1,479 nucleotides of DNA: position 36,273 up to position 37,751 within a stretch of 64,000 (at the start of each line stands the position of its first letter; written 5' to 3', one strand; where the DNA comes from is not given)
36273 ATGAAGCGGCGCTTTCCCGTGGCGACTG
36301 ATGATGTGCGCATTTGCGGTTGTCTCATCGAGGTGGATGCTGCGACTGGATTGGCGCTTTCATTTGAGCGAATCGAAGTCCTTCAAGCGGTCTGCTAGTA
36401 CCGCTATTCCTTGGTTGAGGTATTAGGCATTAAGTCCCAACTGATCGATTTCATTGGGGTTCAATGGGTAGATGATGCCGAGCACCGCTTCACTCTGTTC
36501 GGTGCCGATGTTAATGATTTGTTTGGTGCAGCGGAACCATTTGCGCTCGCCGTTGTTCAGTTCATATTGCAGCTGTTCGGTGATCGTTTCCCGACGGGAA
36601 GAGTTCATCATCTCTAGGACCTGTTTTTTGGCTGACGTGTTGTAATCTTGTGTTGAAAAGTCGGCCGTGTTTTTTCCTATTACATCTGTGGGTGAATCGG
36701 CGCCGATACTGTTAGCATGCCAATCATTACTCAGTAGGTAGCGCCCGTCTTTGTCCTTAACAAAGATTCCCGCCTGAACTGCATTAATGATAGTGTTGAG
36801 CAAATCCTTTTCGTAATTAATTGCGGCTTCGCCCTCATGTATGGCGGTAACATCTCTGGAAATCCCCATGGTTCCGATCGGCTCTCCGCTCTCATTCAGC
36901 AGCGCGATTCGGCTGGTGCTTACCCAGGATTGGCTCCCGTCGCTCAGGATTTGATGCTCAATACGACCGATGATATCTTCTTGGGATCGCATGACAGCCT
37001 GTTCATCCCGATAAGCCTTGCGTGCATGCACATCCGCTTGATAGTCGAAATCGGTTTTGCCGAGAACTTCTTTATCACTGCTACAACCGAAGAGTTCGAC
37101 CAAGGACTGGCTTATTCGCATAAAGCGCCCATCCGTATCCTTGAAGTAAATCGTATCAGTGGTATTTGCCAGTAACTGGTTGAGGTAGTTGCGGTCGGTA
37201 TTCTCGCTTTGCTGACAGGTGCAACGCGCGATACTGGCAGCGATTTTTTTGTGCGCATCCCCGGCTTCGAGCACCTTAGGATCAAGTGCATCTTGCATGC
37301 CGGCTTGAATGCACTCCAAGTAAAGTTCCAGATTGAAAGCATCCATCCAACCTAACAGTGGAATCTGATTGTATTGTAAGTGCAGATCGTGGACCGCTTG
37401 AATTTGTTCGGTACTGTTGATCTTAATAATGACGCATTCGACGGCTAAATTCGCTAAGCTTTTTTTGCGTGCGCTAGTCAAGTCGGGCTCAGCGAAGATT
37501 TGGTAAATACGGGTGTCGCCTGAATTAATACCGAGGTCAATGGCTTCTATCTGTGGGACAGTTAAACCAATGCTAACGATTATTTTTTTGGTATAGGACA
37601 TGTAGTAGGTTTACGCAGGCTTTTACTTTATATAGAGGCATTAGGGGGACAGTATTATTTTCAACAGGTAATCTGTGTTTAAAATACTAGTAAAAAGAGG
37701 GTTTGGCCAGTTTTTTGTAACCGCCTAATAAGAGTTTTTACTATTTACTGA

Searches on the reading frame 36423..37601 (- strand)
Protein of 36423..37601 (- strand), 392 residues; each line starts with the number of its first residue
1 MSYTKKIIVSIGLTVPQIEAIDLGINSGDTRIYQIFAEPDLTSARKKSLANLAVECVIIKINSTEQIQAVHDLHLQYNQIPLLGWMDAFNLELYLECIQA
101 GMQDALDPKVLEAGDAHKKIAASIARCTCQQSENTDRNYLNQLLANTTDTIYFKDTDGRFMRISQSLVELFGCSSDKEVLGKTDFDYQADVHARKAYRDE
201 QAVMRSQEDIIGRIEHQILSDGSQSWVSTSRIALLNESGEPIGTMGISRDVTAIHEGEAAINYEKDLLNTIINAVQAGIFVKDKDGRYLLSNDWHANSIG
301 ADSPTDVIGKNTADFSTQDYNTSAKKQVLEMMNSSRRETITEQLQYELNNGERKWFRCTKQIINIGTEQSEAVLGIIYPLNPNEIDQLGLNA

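Call 50: search_protein_families(library=pfam, proteins=[window:36423-37601:-], max_evalue=0.01)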
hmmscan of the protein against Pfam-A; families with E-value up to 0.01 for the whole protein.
window:36423-37601:- (392 aa): 6 families
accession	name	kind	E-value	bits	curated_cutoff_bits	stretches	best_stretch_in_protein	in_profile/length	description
PF08448.16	PAS_4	-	4e-22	79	23.1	2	146-253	3-107/110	PAS fold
PF13426.13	PAS_9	-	2.6e-14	53.8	27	2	278-362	3-83/103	PAS domain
PF00989.32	PAS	-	5.3e-14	52.6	22.6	2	140-251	3-113/113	PAS fold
PF02743.24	dCache_1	-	0.00053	20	45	1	145-337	65-213/240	Cache domain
PF13188.13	PAS_8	-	0.0031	17.8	21.8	0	139-189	2-51/65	PAS domain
PF08447.18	PAS_3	-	0.0058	17.3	25.6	0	161-247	2-88/89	PAS fold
